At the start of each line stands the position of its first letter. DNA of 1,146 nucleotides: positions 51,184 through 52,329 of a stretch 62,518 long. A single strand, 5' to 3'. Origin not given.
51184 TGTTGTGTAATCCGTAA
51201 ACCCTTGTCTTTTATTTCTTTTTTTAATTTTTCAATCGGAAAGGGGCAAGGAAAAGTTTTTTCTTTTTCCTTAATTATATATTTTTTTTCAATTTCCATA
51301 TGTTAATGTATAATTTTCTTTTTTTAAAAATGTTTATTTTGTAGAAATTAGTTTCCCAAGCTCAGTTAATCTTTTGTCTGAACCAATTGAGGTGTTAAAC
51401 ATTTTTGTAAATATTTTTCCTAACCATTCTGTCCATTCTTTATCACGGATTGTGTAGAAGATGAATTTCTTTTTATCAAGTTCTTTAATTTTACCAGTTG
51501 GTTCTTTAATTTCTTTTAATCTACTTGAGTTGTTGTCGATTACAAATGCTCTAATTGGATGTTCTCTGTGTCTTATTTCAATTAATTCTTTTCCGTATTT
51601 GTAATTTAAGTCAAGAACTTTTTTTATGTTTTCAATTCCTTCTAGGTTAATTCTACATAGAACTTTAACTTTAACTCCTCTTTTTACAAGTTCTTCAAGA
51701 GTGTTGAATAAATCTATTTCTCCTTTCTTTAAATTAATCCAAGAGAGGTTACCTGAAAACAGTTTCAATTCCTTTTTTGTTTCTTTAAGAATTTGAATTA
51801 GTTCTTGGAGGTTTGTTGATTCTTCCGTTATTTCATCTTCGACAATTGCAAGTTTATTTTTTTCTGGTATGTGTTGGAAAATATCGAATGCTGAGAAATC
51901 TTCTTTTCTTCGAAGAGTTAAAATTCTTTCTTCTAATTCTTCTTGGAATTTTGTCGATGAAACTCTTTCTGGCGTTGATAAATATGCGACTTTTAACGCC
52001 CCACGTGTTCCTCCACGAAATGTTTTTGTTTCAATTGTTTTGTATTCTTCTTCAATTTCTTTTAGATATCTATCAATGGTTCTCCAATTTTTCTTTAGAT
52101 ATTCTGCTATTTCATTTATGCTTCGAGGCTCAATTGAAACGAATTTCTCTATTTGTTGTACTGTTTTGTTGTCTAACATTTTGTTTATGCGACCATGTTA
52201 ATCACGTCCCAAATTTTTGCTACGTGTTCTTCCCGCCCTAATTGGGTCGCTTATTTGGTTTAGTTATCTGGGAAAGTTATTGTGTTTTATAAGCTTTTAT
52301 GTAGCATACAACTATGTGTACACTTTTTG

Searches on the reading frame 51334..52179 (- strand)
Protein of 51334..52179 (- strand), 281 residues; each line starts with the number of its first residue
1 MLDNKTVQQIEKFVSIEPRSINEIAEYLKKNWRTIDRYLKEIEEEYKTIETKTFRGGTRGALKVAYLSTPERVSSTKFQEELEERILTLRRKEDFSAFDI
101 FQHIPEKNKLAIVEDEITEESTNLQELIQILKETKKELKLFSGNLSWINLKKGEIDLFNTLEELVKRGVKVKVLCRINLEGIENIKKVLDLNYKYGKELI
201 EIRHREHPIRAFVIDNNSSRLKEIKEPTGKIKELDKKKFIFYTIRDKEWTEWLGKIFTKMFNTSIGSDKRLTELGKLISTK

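Call 11: search_protein_families(library=pfam, proteins=[window:51334-52179:-], max_evalue=0.01)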
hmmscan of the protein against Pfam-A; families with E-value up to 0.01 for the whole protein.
window:51334-52179:- (281 aa): 1 family
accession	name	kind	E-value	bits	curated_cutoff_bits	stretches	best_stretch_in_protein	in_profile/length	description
PF08279.18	HTH_11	-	0.0066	16.8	25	0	18-53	15-50/55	HTH domain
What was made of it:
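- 51334..52179 (-): TrmB-like regulator (281 aa; N-terminal winged helix plus C-terminal PLD-like domain without an HKD motif). Candidate binder of the element. Pfam gives only a weak HTH_11 match (call 11).
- On TrmB-family transcription regulator (protein 51334-52179): Weak Pfam HTH_11 match at residues 18-53 (call 11).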

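Call 12: search_protein_families(library=padloc, proteins=[window:51334-52179:-], max_evalue=0.01)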
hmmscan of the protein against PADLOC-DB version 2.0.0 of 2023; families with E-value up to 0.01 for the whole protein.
window:51334-52179:- (281 aa): 2 families
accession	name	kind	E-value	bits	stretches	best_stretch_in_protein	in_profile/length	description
PDLC03922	MkoB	-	0.00015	19.2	1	99-183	288-368/610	-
PDLC02614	DrmC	-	0.0033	15.3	1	114-206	16-100/153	DrmC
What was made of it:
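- On TrmB-family transcription regulator (protein 51334-52179): Weak PADLOC DrmC/MkoB hits (call 12).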

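Call 41: search_protein_families(library=ncbifam, proteins=[window:51334-52179:-], max_evalue=0.01)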
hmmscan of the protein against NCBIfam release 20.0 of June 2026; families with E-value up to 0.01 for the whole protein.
window:51334-52179:- (281 aa): 0 families

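Call 53: search_solved_structures(query=window:51334-52179:-, max_evalue=10)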
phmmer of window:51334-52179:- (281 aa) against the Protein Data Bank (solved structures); distinct sequences matched with E-value up to 10: 13.
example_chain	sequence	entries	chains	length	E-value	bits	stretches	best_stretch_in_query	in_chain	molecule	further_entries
8kc5_A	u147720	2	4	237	0.0014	21.5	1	147-213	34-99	De novo design protein -T09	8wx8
4yxx_A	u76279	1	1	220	0.0071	19.2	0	156-201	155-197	dTor_6x35L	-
7k01_4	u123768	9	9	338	0.32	13.7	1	35-108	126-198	General transcription and DNA repair factor IIH subunit TFB4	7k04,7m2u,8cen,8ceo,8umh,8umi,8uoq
5zuv_A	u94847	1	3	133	0.32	13.7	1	8-87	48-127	Spike glycoprotein,Spike glycoprotein,inhibitor EK1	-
7o4i_4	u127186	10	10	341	0.33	13.7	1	35-108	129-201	General transcription and DNA repair factor IIH subunit TFB4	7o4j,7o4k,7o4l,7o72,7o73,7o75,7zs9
7ml0_4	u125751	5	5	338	0.33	13.7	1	35-108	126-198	DNA-directed RNA polymerase II subunit RPB4 | General transcription and DNA repair factor IIH subunit TFB4 | Tfb4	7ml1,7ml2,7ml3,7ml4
4utt_A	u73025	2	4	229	0.34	13.7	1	151-192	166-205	PUTATIVE N-ACETYLMANNOSAMINE-6-PHOSPHATE 2-EPIMERASE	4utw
4utt_C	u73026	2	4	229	0.34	13.7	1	151-192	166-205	PUTATIVE N-ACETYLMANNOSAMINE-6-PHOSPHATE 2-EPIMERASE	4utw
4utu_A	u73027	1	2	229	0.35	13.6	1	151-192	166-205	N-ACETYLMANNOSAMINE-6-PHOSPHATE 2-EPIMERASE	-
5oqm_4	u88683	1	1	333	0.45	13.2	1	35-108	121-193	General transcription and DNA repair factor IIH subunit TFB4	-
6gym_4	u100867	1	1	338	0.46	13.2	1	35-108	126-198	General transcription and DNA repair factor IIH subunit TFB4,General transcription and DNA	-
5oqj_4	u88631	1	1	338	0.47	13.2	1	35-108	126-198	RNA polymerase II transcription factor B subunit 4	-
9ugr_A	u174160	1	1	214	1.1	12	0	20-47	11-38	Syn-F4-Link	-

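Call 55: find_homologous_proteins(query=window:51334-52179:-, max_evalue=0.00001)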
Query window:51334-52179:- (281 aa): 874 proteins with E <= 0.00001 among 4092 candidates; the best 120 are listed.
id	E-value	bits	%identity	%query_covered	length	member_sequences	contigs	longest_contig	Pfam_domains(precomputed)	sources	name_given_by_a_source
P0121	4.0e-174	595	100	100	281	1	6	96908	-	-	-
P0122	4.7e-158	543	90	99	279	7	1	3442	-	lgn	-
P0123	2.2e-152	524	88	99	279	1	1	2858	-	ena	-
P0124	3.8e-146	504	83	99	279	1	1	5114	-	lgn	-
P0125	3.8e-145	500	82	99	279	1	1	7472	-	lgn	-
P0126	4.7e-145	500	82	99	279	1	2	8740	-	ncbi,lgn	-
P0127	1.4e-144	499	83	99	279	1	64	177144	-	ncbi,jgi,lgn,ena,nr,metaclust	ncbi:hypothetical protein COT60_02700 [Candidatus Pacearchaeota archaeon CG09_land_8_20_14_0_10_30_9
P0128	1.7e-144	498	82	99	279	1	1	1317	-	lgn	-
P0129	6.3e-144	496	83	99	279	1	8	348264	-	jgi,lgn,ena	-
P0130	1.0e-143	496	83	99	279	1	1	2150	-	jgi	-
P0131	1.1e-143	496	81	99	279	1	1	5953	-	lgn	-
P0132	3.0e-143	494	81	99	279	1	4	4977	-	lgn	-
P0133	2.2e-142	491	81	99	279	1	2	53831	-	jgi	jgi:hypothetical protein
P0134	5.5e-142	490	80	99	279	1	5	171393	-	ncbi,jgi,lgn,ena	jgi:hypothetical protein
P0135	8.6e-142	489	79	99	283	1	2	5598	-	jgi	-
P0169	1.6e-120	420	69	99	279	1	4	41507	-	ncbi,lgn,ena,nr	ncbi:hypothetical protein KAS08_03790 [Candidatus Pacearchaeota archaeon]|nr:hypothetical protein [C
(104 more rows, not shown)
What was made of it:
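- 51334..52179 (-): There are 874+ homologues, all in DPANN archaea and all unannotated (call 55).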

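Call 56: find_encoding_contigs(protein=P0127, flank=9000, max_places=3)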
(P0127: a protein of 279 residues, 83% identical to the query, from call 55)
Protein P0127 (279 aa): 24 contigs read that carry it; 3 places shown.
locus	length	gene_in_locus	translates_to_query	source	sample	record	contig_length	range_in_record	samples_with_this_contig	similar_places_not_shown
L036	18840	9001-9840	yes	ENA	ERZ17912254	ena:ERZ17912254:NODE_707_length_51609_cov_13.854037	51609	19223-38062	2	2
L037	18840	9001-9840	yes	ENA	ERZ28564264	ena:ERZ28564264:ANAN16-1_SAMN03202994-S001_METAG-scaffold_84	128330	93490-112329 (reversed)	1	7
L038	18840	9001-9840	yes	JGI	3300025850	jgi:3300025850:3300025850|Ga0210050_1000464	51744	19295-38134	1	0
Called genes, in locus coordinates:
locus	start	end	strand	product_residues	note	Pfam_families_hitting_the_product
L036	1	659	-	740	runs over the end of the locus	PF02359:CDC48_N, PF02933:CDC48_2, PF00004:AAA, PF05496:RuvB_N (weak), PF13191:AAA_16 (weak), PF17862:AAA_lid_3, PF00004:AAA, PF17862:AAA_lid_3, +25 more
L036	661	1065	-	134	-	PF11969:DcpS_C, PF01230:HIT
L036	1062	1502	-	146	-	-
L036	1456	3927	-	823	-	PF02359:CDC48_N, PF02933:CDC48_2, PF05496:RuvB_N (weak), PF00004:AAA, PF07724:AAA_2 (weak), PF17862:AAA_lid_3, PF00004:AAA, PF17862:AAA_lid_3, +22 more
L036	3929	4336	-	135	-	-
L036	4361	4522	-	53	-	-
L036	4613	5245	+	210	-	-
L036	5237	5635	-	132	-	-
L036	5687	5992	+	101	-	PF02150:Zn_ribbon_RPB9 (weak), PF01096:Zn_ribbon_TFIIS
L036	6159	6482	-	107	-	-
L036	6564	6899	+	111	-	PF02150:Zn_ribbon_RPB9 (weak), PF01096:Zn_ribbon_TFIIS (weak)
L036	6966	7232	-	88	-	-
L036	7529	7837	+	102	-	-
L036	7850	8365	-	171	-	-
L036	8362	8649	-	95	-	-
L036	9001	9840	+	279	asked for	-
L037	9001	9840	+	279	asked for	-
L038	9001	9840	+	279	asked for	-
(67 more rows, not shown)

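Call 57: find_encoding_contigs(protein=P0129, flank=9000, max_places=3)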
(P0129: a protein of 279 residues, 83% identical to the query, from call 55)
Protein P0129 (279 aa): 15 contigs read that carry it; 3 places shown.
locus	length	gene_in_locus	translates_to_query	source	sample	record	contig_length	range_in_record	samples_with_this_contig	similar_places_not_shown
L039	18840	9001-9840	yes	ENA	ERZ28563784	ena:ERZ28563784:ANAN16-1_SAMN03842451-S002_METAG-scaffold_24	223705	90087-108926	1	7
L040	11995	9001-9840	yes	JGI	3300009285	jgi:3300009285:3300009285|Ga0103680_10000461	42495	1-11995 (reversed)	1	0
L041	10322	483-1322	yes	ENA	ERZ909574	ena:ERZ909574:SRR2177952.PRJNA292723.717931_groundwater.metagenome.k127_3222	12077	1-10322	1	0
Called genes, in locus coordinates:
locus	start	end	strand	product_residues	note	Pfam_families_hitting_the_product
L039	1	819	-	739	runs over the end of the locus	PF02359:CDC48_N, PF02933:CDC48_2, PF00004:AAA, PF05496:RuvB_N (weak), PF13191:AAA_16 (weak), PF17862:AAA_lid_3, PF00004:AAA, PF17862:AAA_lid_3, +25 more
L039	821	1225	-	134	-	PF11969:DcpS_C, PF01230:HIT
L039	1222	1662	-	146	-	-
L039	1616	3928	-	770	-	PF02359:CDC48_N, PF02933:CDC48_2, PF05496:RuvB_N (weak), PF00004:AAA, PF07724:AAA_2 (weak), PF17862:AAA_lid_3, PF00004:AAA, PF17862:AAA_lid_3, +23 more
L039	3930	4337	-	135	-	-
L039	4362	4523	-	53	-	-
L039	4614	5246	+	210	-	-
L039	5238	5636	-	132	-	-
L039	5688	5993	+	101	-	PF02150:Zn_ribbon_RPB9 (weak), PF01096:Zn_ribbon_TFIIS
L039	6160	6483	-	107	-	-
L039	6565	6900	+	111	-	PF02150:Zn_ribbon_RPB9 (weak), PF01096:Zn_ribbon_TFIIS (weak)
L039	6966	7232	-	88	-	-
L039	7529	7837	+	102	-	-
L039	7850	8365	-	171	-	-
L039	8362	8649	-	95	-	-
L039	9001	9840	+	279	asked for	-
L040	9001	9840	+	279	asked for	-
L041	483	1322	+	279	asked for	-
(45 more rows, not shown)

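Call 69: predict_structure(alignment_id=A2)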
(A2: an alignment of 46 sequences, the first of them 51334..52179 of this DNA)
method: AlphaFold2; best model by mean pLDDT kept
length: 281 residues; sequences in the alignment: 46
mean_pLDDT: 83.3   pTM: 0.68
mean pLDDT of the five models: 83.3, 82.7, 82.0, 81.3, 81.2
residues with pLDDT >= 90: 118; 70-90: 123; 50-70: 30; < 50: 10
segments of 3 or more residues with pLDDT < 50: 57-59, 70-74
pLDDT, mean of each block of 10 residues (from residue 1): 80 83 92 91 80 64 71 60 88 84 85 67 80 94 88 80 94 93 92 90 94 94 71 66 91 93 92 83 47
secondary structure, 60 per line:
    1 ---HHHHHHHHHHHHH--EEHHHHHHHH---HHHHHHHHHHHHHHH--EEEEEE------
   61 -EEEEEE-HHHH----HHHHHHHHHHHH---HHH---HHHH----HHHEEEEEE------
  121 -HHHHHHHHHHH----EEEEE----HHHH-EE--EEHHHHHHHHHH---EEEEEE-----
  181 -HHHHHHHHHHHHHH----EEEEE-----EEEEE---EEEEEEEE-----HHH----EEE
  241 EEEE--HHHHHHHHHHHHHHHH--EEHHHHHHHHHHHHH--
elements in order: H4-16 H21-28 H32-46 E49-54 E62-67 H69-72 H77-88 H98-101 E109-114 H122-132 E137-141 H146-149 H157-166 E170-175 H182-195 E200-204 E210-214 E218-225 E238-244 H247-262 H267-279
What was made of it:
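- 51334..52179 (-): The AF2 model has pLDDT 83 (call 69).
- On TrmB-family transcription regulator (protein 51334-52179): The AF2 model shows the helices and the wing (call 69).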

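Call 71: fold_search(model_id=the predicted structure, library=pdb)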
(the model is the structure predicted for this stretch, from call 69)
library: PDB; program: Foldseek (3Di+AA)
matches with E <= 10: 1242; with E <= 0.001: 92
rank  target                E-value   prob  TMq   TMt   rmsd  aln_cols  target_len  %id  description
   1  5bpd_C                1.7e-09  1.00  0.40  0.43  23.0       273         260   16  Structure of TrmBL2, an archaeal chromatin protein, shows a novel mode of DNA binding. (released 2015-09-02)
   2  5bpi_D                2.7e-09  1.00  0.38  0.41  23.1       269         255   16  Structure of TrmBL2, an archaeal chromatin protein, shows a novel mode of DNA binding. (released 2015-09-02)
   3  5bpd_B                6.5e-09  1.00  0.39  0.41  29.5       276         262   14  Structure of TrmBL2, an archaeal chromatin protein, shows a novel mode of DNA binding. (released 2015-09-02)
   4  5bpd_D                9.3e-09  1.00  0.38  0.41  22.7       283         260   16  Structure of TrmBL2, an archaeal chromatin protein, shows a novel mode of DNA binding. (released 2015-09-02)
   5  5bpi_C                1.8e-08  1.00  0.38  0.41  22.8       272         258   14  Structure of TrmBL2, an archaeal chromatin protein, shows a novel mode of DNA binding. (released 2015-09-02)
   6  7e0m_A                1.1e-07  1.00  0.42  0.31  13.0       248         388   11  Crystal structure of phospholipase D (released 2021-12-22)
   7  4urj_B                2.2e-07  1.00  0.38  0.58   6.9       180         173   13  Crystal structure of human BJ-TSA-9 (released 2014-10-01)
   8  5bqt_B                2.2e-07  1.00  0.36  0.39  28.6       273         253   16  Structure of TrmBL2, an archaeal chromatin protein, shows a novel mode of DNA binding. (released 2015-09-02)
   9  4urj_C                2.9e-07  1.00  0.37  0.57   6.9       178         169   15  Crystal structure of human BJ-TSA-9 (released 2014-10-01)
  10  9fhk_A                5.0e-07  1.00  0.41  0.34  11.8       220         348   15  Structure of the F13 protein of Vaccinia virus (P21 crystal form) (released 2025-03-12)
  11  4urj_A                6.0e-07  1.00  0.39  0.61   6.7       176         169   14  Crystal structure of human BJ-TSA-9 (released 2014-10-01)
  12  5qhm                  9.6e-07  1.00  0.37  0.59   7.1       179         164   13  PanDDA analysis group deposition of models with modelled events (e.g. bound ligands) -- Crystal Structure of human FAM83 (released 2018-12-19)
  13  9fhs                  1.3e-06  1.00  0.41  0.32  12.5       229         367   13  Structure of the F13 protein of Vaccinia virus (F432 crystal form) (released 2025-03-12)
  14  1byr                  1.4e-06  1.00  0.40  0.70   6.1       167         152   13  CRYSTAL STRUCTURE OF A PHOSPHOLIPASE D FAMILY MEMBER, NUC FROM SALMONELLA TYPHIMURIUM (released 1999-10-19)
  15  4urj_D                1.5e-06  1.00  0.38  0.58   7.1       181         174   14  Crystal structure of human BJ-TSA-9 (released 2014-10-01)
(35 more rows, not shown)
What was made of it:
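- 51334..52179 (-): The top full-length Foldseek hits are TrmBL2 5bpd (E 1.7e-9), followed by PLD-fold nucleases (call 71).
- On TrmB-family transcription regulator (protein 51334-52179): TrmBL2 aligns over 273 columns (call 71). Foldseek hits to Nuc, NucT, Zucchini and PLDs for the C-terminal 170-190 residues (call 71).
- Closest known: TrmB/TrmBL1 regulators and the Thermococcales glycolytic motif. Same: Full-length structural match to a family member (call 71).
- The regulator fold matches TrmBL2 over its full length (E 1.7e-9) and has a PLD-like domain (calls 69, 71).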

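Call 92: find_encoding_contigs(protein=P0169, flank=9000, max_places=4)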
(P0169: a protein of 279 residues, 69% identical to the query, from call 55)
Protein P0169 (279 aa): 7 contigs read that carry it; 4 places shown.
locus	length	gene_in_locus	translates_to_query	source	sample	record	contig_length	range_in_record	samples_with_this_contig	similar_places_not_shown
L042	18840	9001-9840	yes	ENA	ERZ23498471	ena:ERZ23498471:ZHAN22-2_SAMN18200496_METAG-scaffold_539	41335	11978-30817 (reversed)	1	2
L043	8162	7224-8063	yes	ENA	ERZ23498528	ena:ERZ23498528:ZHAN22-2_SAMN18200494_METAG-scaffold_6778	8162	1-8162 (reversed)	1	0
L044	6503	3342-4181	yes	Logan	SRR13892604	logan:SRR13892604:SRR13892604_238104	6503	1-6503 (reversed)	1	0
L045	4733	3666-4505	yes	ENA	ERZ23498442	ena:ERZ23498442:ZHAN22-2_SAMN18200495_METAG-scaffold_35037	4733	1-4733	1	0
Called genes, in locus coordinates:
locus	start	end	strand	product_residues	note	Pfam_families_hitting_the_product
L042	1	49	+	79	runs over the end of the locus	-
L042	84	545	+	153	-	-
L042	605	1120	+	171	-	PF28043:KwaA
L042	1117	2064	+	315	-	PF16162:KwaB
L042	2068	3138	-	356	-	PF03193:RsgA_GTPase (faint), PF16897:MMR_HSR1_Xtn (faint), PF01926:MMR_HSR1, PF02421:FeoB_N (weak)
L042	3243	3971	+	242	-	PF01863:YgjP-like, PF10263:SprT-like (weak)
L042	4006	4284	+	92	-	-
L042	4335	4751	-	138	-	-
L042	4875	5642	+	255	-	-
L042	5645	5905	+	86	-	PF14947:HTH_45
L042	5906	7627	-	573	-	-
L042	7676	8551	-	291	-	PF04055:Radical_SAM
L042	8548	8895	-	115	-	-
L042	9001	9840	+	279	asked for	-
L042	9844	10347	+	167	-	-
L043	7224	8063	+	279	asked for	-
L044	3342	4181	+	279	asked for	-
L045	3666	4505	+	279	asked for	-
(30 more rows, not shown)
